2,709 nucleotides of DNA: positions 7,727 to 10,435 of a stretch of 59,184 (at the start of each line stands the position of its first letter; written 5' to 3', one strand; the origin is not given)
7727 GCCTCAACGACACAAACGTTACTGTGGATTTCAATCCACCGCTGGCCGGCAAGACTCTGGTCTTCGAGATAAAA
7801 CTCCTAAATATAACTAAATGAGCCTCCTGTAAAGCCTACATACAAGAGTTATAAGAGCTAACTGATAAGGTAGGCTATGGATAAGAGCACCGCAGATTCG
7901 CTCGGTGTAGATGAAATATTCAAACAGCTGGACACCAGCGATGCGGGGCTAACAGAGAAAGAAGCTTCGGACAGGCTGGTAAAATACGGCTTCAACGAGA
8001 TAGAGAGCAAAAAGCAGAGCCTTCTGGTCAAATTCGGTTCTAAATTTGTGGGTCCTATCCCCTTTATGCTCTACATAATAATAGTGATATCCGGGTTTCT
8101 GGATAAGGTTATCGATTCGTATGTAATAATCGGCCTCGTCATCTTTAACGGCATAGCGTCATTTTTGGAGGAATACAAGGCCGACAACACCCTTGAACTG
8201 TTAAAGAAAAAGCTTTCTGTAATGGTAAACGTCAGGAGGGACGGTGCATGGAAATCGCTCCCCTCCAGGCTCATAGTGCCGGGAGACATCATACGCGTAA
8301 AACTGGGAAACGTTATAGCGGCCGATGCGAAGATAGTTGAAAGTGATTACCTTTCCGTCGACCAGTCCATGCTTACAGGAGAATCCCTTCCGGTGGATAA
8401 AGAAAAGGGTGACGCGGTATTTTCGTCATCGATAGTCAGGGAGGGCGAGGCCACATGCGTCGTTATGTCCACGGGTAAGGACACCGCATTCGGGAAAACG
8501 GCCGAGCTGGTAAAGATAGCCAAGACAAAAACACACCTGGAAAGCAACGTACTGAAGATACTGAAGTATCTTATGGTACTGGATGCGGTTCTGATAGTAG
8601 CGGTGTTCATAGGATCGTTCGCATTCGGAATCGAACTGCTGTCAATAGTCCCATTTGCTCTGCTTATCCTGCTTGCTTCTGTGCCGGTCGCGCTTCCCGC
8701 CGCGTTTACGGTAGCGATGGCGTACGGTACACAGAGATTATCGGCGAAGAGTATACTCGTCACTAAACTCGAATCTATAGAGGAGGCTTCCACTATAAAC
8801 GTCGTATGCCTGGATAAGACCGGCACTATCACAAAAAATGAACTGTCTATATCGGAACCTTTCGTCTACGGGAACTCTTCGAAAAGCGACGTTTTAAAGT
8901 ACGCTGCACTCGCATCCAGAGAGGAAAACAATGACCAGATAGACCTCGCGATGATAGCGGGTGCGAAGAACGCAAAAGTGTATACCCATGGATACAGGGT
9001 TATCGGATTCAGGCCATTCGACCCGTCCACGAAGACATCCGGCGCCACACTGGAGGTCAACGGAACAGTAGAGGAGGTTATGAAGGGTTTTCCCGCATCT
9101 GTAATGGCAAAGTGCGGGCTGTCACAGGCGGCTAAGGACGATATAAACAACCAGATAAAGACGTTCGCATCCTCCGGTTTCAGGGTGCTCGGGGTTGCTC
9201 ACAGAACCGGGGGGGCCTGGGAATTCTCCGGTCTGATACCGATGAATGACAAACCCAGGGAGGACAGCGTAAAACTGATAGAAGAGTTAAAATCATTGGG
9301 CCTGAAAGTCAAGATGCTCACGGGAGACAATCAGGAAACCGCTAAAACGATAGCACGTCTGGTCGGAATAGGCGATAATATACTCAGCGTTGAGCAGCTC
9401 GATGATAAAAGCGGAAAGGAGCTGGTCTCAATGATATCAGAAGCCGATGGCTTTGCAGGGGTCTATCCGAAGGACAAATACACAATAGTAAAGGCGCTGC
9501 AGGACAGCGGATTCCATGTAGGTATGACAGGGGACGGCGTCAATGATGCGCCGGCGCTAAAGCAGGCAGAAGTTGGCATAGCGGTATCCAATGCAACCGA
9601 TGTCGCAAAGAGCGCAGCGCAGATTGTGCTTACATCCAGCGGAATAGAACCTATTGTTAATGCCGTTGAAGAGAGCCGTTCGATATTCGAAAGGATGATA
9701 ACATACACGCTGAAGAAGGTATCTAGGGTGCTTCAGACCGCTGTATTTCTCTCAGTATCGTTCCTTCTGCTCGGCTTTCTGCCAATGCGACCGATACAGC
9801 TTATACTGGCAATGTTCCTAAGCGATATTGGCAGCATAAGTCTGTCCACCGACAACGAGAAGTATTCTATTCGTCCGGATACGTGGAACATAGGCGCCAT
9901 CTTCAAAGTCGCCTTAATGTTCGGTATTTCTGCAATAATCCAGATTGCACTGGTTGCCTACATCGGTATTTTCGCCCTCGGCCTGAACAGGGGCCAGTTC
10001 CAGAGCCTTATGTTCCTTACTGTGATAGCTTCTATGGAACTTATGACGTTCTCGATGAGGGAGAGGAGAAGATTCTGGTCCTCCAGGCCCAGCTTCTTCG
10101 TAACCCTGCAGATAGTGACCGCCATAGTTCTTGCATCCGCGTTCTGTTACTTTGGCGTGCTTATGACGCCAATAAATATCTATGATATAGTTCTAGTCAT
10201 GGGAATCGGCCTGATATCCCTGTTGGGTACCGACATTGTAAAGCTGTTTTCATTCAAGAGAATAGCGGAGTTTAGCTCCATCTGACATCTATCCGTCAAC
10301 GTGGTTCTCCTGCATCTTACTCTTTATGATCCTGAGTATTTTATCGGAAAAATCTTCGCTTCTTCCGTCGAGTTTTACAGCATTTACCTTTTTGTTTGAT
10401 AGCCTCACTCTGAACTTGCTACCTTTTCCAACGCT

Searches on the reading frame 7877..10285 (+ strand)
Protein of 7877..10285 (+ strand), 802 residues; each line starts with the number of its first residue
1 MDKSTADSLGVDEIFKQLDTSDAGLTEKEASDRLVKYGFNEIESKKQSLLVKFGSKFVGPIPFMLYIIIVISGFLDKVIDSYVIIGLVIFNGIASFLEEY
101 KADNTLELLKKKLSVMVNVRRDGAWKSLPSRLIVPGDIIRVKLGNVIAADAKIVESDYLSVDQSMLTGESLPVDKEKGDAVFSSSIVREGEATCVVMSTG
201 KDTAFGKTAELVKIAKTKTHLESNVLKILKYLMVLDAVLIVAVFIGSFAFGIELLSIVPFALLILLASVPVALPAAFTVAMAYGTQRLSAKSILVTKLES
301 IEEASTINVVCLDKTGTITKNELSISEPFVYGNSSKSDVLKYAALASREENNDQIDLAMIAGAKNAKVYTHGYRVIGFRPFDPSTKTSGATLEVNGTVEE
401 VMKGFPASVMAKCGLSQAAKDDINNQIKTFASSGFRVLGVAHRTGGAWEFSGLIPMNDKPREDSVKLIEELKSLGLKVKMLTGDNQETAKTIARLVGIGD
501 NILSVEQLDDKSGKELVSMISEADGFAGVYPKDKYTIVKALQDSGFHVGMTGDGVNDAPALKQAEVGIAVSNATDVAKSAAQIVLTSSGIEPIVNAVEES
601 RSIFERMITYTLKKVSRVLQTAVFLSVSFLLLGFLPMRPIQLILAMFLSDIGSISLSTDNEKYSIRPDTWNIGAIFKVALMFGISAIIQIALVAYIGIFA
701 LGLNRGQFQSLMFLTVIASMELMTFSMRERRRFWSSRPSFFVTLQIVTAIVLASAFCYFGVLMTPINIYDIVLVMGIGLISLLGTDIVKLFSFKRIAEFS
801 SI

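Call 22: search_protein_families(library=ncbifam, proteins=[window:7877-10285:+], max_evalue=0.00001)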
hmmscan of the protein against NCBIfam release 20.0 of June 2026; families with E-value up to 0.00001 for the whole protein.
window:7877-10285:+ (802 aa): 22 families
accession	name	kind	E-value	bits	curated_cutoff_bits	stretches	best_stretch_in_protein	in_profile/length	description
TIGR01647.1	ATPase-IIIA_H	equivalog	5.9e-227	755.5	615.5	1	24-758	1-754/755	plasma-membrane proton-efflux P-type ATPase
TIGR01522.1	ATPase-IIA2_Ca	equivalog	3.9e-96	322.7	798.3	2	6-333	4-345/854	calcium-transporting P-type ATPase, PMR1-type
TIGR01524.1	ATPase-IIIB_Mg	equivalog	9.4e-94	314.9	610.75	1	11-753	20-819/867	magnesium-translocating P-type ATPase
TIGR01494.1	ATPase_P-type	subfamily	1.6e-87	294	62.3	3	83-350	1-254/478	HAD-IC family P-type ATPase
TIGR01525.1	ATPase-IB_hvy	subfamily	3e-85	287.2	346.25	2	69-503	9-431/560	heavy metal translocating P-type ATPase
NF011702.0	PRK15122.1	subfamily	1.8e-81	274.4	975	2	182-754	248-857/907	magnesium-translocating P-type ATPase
TIGR01116.1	ATPase-IIA1_Ca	equivalog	5.7e-78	262.9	703.4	2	390-649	395-646/799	calcium-translocating P-type ATPase, SERCA-type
TIGR01523.1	ATPase-IID_K-Na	equivalog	4.8e-68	229.7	645.05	3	394-643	514-795/997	potassium/sodium efflux P-type ATPase, fungal-type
TIGR01657.1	P-ATPase-V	hypoth_equivalog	2.7e-64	217.3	618.25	4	189-347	329-486/1055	ATP13A2 family polyamine export P-type ATPase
TIGR01517.1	ATPase-IIB_Ca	equivalog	3.3e-64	217.5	507.05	1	9-717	39-799/882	calcium-translocating P-type ATPase, PMCA-type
TIGR01106.1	ATPase-IIC_X-K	subfamily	1e-60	205.7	946.1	2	8-329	19-366/997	Na,H/K antiporter P-type ATPase subunit alpha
TIGR01511.1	ATPase-IB1_Cu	subfamily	2.5e-60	204.9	397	3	89-328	51-282/542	copper-translocating P-type ATPase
TIGR01512.1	ATPase-IB2_Cd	subfamily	6.5e-60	203.2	313.5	2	64-327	4-254/494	cadmium family heavy metal-translocating P-type ATPase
NF007952.0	PRK10671.1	equivalog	2.1e-47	161.9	1316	2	82-505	294-700/838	copper-exporting P-type ATPase CopA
NF008262.1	PRK11033.1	equivalog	6.9e-47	160.3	1005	2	117-498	235-598/731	zinc/cadmium/mercury/lead-transporting ATPase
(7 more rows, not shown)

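Call 39: find_related_loci(query=window:7877-10282:+, collection=genome_contigs, flank=1000)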
Query window:7877-10282:+ (802 aa) in genome_contigs; peptide patterns used: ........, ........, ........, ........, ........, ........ (x = any residue, [..] = any of these).
235 stretches matched a pattern; 119 encode a relative of the query (tblastn E <= 1e-3); the best 80 are kept; 80 distinct loci.
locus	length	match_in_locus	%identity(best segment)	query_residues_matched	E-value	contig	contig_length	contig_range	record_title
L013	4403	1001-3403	68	1-801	0e+0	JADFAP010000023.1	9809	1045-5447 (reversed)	MAG: Candidatus Acidifodinimicrobium mancum isolate FK_bin.410 NODE_29102_length_9809_cov_42.2378, whole genome shotgun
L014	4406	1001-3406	68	1-802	0e+0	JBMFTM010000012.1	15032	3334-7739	MAG: Candidatus Acidifodinimicrobium sp. isolate KM4347-13 NODE_1202_length_15032_cov_55.806503, whole genome shotgun se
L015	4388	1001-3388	61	9-800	0e+0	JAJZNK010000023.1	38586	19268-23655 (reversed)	MAG: Nanoarchaeota archaeon isolate MAS3.bin90 NODE_1892_length_38586_cov_1.505499, whole genome shotgun sequence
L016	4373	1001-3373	58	11-802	0e+0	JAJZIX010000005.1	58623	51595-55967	MAG: Nanoarchaeota archaeon isolate LSA4.bin68 NODE_453_length_58623_cov_3.052534, whole genome shotgun sequence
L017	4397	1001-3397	58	1-800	0e+0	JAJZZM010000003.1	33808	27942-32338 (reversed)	MAG: Thermoplasmata archaeon isolate TL2-1.bin29 NODE_755_length_33808_cov_23.210326, whole genome shotgun sequence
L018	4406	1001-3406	68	1-802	0e+0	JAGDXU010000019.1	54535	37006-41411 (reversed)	MAG: Candidatus Parvarchaeota archaeon isolate KMA_Bin11 NODE_151_length_54535_cov_6.344769, whole genome shotgun sequen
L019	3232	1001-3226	61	15-752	0e+0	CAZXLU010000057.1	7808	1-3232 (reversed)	MAG TPA_asm: Candidatus Woesearchaeota archaeon isolate binchicken_co250_400 genome assembly, contig: NODE_12224_length_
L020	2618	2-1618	67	264-802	0e+0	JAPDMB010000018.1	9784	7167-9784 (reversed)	MAG: Candidatus Parvarchaeota archaeon isolate DRTY-9_201705_bins_4 DRTY-9_201705_bins_4_scaffold_18, whole genome shotg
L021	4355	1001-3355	44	1-783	0e+0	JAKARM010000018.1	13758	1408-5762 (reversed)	MAG: Candidatus Micrarchaeota archaeon isolate YF4.bin12 NODE_3302_length_13758_cov_34.088988, whole genome shotgun sequ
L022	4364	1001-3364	46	1-796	0e+0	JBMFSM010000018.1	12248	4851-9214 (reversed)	MAG: Candidatus Micrarchaeia archaeon isolate KM4345-25 NODE_1508_length_12248_cov_10.777331, whole genome shotgun seque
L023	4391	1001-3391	44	1-799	0e+0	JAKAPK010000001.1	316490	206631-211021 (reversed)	MAG: Nanoarchaeota archaeon isolate YF1.bin65 NODE_9_length_316490_cov_7.212297, whole genome shotgun sequence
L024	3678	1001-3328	42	11-783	0e+0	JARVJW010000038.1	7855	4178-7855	MAG: Nitrososphaeria archaeon isolate DRTY3_bin.13 NODE_1388_length_7855_cov_25.2205, whole genome shotgun sequence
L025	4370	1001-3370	41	6-791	0e+0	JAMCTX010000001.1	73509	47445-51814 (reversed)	MAG: Thaumarchaeota archaeon isolate FK_Sedi_A_Bin.149 NODE_569_length_73509_cov_4.00898, whole genome shotgun sequence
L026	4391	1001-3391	41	1-794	0e+0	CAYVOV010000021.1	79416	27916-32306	MAG TPA_asm: uncultured Dehalococcoidales bacterium isolate binchicken_co178_22 genome assembly, contig: NODE_614_length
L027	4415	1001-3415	38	1-796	2e-173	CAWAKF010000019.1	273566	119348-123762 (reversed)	MAG: uncultured delta proteobacterium isolate MFD02416.bin.2.107 genome assembly, contig: contig_25453, whole genome sho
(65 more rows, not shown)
